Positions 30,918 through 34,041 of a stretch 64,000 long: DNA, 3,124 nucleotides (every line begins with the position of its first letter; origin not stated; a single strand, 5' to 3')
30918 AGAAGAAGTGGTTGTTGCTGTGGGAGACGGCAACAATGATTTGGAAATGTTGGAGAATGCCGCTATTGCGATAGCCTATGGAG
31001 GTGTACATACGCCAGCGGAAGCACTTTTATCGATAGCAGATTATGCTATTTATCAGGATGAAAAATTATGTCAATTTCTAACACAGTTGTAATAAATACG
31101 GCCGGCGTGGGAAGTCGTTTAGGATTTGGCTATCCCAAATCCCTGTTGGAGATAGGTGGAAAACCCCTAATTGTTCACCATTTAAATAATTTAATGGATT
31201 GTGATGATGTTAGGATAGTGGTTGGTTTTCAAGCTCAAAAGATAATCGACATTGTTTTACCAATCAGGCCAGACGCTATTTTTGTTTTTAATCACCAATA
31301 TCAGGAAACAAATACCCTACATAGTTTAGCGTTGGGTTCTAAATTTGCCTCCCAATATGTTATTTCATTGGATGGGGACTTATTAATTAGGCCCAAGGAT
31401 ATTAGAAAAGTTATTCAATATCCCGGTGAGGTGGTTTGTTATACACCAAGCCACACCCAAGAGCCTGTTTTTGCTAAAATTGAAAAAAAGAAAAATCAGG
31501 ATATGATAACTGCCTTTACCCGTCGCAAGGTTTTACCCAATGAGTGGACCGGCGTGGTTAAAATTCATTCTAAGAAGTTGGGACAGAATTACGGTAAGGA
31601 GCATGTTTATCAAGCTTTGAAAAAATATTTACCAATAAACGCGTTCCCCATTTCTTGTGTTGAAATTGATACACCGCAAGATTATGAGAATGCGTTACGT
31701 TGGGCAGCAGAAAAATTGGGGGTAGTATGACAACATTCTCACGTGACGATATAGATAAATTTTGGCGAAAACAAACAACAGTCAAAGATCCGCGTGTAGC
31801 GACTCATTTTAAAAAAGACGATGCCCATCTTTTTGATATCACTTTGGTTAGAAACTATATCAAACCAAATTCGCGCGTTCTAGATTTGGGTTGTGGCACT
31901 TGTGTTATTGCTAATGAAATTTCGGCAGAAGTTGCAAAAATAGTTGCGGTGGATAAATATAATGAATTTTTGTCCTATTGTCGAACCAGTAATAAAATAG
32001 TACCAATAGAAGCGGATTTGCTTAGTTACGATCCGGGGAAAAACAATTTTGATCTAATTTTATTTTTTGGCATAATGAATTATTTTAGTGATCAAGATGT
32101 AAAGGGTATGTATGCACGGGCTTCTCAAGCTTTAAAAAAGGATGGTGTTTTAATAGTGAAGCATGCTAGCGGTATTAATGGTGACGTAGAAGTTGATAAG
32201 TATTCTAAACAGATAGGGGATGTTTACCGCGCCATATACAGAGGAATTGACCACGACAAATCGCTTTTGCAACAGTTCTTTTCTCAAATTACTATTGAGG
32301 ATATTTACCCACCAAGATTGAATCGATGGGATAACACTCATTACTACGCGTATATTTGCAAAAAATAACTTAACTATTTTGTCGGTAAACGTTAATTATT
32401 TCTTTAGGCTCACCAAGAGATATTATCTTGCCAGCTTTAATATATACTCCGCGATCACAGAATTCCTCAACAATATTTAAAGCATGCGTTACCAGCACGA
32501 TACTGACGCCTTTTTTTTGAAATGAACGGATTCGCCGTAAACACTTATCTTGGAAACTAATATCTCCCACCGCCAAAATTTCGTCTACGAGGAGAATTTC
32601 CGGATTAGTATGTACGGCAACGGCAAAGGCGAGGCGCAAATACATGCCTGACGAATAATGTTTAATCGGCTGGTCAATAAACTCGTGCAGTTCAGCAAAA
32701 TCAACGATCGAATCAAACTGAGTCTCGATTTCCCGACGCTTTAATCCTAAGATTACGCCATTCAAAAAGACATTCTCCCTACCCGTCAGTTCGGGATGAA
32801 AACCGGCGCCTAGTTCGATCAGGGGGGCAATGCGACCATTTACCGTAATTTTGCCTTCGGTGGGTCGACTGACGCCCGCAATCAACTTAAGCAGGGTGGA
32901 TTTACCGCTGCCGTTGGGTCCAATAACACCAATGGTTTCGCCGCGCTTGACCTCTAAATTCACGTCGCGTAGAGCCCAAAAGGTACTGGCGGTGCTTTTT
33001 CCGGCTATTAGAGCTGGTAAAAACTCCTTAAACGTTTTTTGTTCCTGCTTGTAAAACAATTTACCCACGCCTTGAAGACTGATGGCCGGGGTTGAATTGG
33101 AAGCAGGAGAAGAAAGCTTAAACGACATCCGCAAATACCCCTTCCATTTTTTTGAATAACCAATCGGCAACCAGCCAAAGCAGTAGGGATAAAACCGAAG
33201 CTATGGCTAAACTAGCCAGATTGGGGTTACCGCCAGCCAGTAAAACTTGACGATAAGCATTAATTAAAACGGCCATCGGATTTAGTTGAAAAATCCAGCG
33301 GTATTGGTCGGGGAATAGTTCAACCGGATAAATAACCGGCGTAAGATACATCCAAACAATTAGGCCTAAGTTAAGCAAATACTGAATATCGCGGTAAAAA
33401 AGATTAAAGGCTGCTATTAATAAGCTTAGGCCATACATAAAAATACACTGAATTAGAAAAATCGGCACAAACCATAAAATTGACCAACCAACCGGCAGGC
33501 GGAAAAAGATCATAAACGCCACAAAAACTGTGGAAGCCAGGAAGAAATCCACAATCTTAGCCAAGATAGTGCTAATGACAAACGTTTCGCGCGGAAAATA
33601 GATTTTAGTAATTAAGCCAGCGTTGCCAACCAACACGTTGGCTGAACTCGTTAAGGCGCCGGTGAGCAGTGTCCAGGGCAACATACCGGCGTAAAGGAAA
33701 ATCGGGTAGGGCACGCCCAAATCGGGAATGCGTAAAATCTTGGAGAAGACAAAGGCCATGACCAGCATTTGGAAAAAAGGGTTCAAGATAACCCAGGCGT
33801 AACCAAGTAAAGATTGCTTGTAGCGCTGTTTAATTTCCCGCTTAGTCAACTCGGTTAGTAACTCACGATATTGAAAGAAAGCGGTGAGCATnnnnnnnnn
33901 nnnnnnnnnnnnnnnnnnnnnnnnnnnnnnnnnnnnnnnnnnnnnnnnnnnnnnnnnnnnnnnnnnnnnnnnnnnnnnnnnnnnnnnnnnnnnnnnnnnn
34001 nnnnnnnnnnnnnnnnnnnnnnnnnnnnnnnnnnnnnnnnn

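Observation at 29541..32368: TagF-like transferase, HAD phosphatase, small cytidylyltransferase and methyltransferase cassette: candidate phospho-headgroup (phosphocholine or polyol-phosphate type) decoration module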

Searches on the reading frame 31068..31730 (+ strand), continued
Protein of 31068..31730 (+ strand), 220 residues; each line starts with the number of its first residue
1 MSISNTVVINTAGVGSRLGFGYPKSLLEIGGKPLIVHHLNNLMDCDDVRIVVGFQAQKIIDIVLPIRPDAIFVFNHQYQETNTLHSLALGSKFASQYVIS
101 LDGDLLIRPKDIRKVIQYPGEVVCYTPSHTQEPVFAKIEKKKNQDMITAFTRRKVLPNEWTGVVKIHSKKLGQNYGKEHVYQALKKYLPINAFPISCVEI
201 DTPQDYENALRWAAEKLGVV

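Call 102: search_protein_families(library=pfam, proteins=[L023:3206-5455:-, L023:9217-9966:+, L023:9972-11519:+, L027:3239-5500:-, L027:9207-10838:+, L024:745-4698:-, L029:3855-7190:+, L029:11578-12729:+, L029:12735-13520:+, L087:217-2424:+], max_evalue=0.001)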
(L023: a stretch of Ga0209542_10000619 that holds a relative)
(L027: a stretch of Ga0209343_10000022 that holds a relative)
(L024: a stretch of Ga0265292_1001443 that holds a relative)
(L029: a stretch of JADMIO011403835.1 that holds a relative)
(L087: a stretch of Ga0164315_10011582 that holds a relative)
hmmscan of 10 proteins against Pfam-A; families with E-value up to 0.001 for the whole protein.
L023:3206-5455:- (749 aa): 0 families

L023:9217-9966:+ (249 aa): 1 family
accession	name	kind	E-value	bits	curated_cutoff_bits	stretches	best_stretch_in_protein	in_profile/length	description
PF01177.27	Asp_Glu_race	-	2e-23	83.7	31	1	32-236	1-207/211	Asp/Glu/Hydantoin racemase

L023:9972-11519:+ (515 aa): 2 families
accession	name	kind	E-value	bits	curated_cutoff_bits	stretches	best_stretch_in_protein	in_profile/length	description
PF00754.31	F5_F8_type_C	-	6.3e-07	30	28.2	1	397-502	9-118/127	F5/8 type C domain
PF13231.12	PMT_2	-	0.00097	19.8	26.1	1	88-220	22-155/160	Dolichyl-phosphate-mannose-protein mannosyltransferase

L027:3239-5500:- (753 aa): 1 family
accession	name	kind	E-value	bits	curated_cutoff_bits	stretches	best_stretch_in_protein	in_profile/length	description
PF24677.1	DUF7657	-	0.00047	19.4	26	1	109-261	123-269/401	Domain of unknown function (DUF7657)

L027:9207-10838:+ (543 aa): 2 families
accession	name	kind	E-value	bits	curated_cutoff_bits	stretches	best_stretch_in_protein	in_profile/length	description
PF13231.12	PMT_2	-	1.1e-07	32.6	26.1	1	92-240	3-160/160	Dolichyl-phosphate-mannose-protein mannosyltransferase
PF00754.31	F5_F8_type_C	-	9.9e-07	29.4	28.2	1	426-526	11-115/127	F5/8 type C domain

L024:745-4698:- (1317 aa): 0 families

L029:3855-7190:+ (1111 aa): 3 families
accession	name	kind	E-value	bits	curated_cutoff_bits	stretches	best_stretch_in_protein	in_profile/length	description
PF00353.25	HemolysinCabind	-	9.3e-37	125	23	8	501-535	1-35/36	RTX calcium-binding nonapeptide repeat (4 copies)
PF13517.12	FG-GAP_3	-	3.8e-17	63.1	26.9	4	880-938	1-61/61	FG-GAP-like repeat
PF01839.29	FG-GAP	-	7.4e-15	54.9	22.1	0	1064-1085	5-26/37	FG-GAP repeat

L029:11578-12729:+ (383 aa): 0 families

L029:12735-13520:+ (261 aa): 1 family
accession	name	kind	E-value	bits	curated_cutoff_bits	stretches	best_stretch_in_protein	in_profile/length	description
PF01061.29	ABC2_membrane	-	4e-09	36.7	26.9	1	16-223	3-211/211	ABC-2 type transporter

L087:217-2424:+ (735 aa): 3 families
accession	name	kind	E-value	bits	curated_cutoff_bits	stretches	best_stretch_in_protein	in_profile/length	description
PF01131.25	Topoisom_bac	-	6.4e-123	411.2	35.1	1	155-615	3-411/411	DNA topoisomerase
PF13342.12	Toprim_Crpt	-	1.2e-12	48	32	1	677-734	1-59/60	C-terminal repeat of topoisomerase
PF01751.28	Toprim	-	1.1e-11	45.1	23.1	1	2-135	1-94/96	Toprim domain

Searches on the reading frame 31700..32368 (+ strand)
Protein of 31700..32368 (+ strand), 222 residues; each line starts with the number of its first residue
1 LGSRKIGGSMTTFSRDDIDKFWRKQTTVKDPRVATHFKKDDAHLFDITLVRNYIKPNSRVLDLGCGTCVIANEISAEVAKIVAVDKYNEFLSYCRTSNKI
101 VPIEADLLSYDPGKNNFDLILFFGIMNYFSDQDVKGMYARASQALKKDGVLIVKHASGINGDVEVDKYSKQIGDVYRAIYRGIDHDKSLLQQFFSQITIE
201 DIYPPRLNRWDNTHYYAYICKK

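Call 3: search_protein_families(library=pfam, proteins=[window:31700-32368:+], max_evalue=0.1)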
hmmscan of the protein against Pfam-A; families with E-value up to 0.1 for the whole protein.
window:31700-32368:+ (222 aa): 15 families
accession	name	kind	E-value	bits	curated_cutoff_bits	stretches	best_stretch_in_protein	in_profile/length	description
PF13649.12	Methyltransf_25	-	2.5e-13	50.9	27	1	60-149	1-97/97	Methyltransferase domain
PF08241.18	Methyltransf_11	-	2.7e-10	41.2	21.2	1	61-153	1-95/95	Methyltransferase domain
PF13847.12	Methyltransf_31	-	5.4e-10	39.6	27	1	54-157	1-113/145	Methyltransferase domain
PF08242.18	Methyltransf_12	-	1.2e-07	32.8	30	1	61-151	1-98/98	Methyltransferase domain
PF13489.12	Methyltransf_23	-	1.7e-07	31.6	27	1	53-154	19-117/164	Methyltransferase domain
PF05891.18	Methyltransf_PK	-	1.9e-06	28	27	1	57-170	56-176/218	AdoMet dependent proline di-methyltransferase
PF02353.26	CMAS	-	4.9e-05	23.2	27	1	45-158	51-169/273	Mycolic acid cyclopropane synthetase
PF05175.20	MTS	-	0.00034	20.7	23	1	55-153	29-138/170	Methyltransferase small domain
PF01739.24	CheR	-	0.00045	20.2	27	1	104-163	124-183/195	CheR methyltransferase, SAM binding domain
PF07021.18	MetW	-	0.0028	17.8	21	1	46-72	3-29/193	Methionine biosynthesis protein MetW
PF05401.17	NodS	-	0.0062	16.8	24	1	15-153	2-144/201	Nodulation protein S (NodS)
PF00398.26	RrnaAD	-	0.018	14.6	24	1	34-127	9-109/263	Ribosomal RNA adenine dimethylase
PF06325.19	PrmA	-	0.029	14.3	22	1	49-152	154-257/296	Ribosomal protein L11 methyltransferase (PrmA)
PF00891.24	Methyltransf_2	-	0.045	13.5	22.3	0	55-168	61-180/210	O-methyltransferase domain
PF01728.25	FtsJ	-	0.05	14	24.1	0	52-112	17-80/181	FtsJ-like methyltransferase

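Call 4: search_protein_families(library=ncbifam, proteins=[window:31700-32368:+], max_evalue=0.1)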
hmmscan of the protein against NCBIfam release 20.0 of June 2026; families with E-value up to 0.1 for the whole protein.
window:31700-32368:+ (222 aa): 34 families (the best 25 are shown)
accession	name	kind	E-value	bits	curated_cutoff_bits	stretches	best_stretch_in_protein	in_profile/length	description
NF043040.1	corrin_prot_MT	hypoth_equivalog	8.5e-10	38.4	180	1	49-153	34-147/216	corrinoid protein-associated methyltransferase CpaM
TIGR02072.1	BioC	equivalog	8e-08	32.4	184.95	1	55-200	33-177/244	malonyl-ACP O-methyltransferase BioC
NF008686.0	PRK11705.1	equivalog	1.8e-07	30.6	400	1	47-168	158-280/383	cyclopropane fatty acyl phospholipid synthase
NF011530.0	PRK14968.1-4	equivalog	5.6e-07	29.1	243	1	48-123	31-106/202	putative methyltransferase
TIGR01983.1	UbiG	equivalog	9.6e-07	28.3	102.95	1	45-153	49-151/228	bifunctional 2-polyprenyl-6-hydroxyphenol methylase/3-demethylubiquinol 3-O-methyltransferase UbiG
NF045667.1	MTase_DVU1556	equivalog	5.1e-06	26.1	155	1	53-153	19-119/213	DVU_1556 family methyltransferase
TIGR02021.1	BchM-ChlM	equivalog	1.4e-05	24.6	158.9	1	57-147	55-149/218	magnesium protoporphyrin IX methyltransferase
NF041820.1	daptide_MTase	equivalog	2.3e-05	24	175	1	56-161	36-150/243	daptide-type RiPP biosynthesis methyltransferase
TIGR00537.1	hemK_rel_arch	hypoth_equivalog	5e-05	23.1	87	1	56-155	19-121/179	HemK2/MTQ2 family protein methyltransferase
NF001241.0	PRK00216.1-2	equivalog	5.7e-05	22.9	327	1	53-132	48-129/231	demethylmenaquinone methyltransferase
TIGR01934.1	MenG_MenH_UbiE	subfamily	0.00021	20.7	158.35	1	55-153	38-141/223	ubiquinone/menaquinone biosynthesis methyltransferase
NF047649.1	MTase_UXPK_star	exception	0.00027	20.1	460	1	54-155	75-183/283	methyltransferase/UXPK-star double selenoprotein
TIGR03534.1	RF_mod_PrmC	equivalog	0.00031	20.3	199.1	1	49-120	79-160/253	peptide chain release factor N(5)-glutamine methyltransferase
NF011529.0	PRK14968.1-3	equivalog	0.00062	19.2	162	1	50-122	26-104/198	putative methyltransferase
TIGR02469.1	CbiT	equivalog_domain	0.00076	19.7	78.3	1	48-95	11-60/124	precorrin-6Y C5,15-methyltransferase (decarboxylating) subunit CbiT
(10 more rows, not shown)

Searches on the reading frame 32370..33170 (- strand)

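Call 9: search_protein_families(library=pfam, proteins=[window:32370-33170:-], max_evalue=0.001)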
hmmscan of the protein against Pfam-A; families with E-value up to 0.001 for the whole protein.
window:32370-33170:- (266 aa): 4 families
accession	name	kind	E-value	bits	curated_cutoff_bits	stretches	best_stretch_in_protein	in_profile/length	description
PF00005.33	ABC_tran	-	1.4e-24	87.7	25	1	67-198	1-135/137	ABC transporter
PF13304.12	AAA_21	-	1.2e-07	32.6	27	1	81-107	3-35/304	AAA domain, putative AbiEii toxin, Type IV TA system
PF02463.25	SMC_N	-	0.0004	20.3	40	0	79-96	26-43/220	RecF/RecN/SMC N terminal domain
PF13555.12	AAA_29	-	0.00055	20.1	27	1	71-95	16-40/61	P-loop containing region of AAA domain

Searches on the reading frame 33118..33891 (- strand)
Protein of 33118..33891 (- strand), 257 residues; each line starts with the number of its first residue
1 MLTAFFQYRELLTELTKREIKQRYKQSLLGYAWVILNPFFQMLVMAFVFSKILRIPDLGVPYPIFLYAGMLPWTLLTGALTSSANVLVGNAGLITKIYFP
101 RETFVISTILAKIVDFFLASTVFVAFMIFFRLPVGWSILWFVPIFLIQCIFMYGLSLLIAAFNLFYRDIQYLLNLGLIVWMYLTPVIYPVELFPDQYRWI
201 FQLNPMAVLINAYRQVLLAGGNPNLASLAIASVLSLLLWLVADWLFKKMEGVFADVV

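Call 9: search_protein_families(library=pfam, proteins=[window:33118-33891:-], max_evalue=0.001)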
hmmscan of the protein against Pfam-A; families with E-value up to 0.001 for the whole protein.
window:33118-33891:- (257 aa): 1 family
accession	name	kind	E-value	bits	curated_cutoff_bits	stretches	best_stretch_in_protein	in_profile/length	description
PF01061.29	ABC2_membrane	-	1.5e-22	80.6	26.9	1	12-217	3-210/211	ABC-2 type transporter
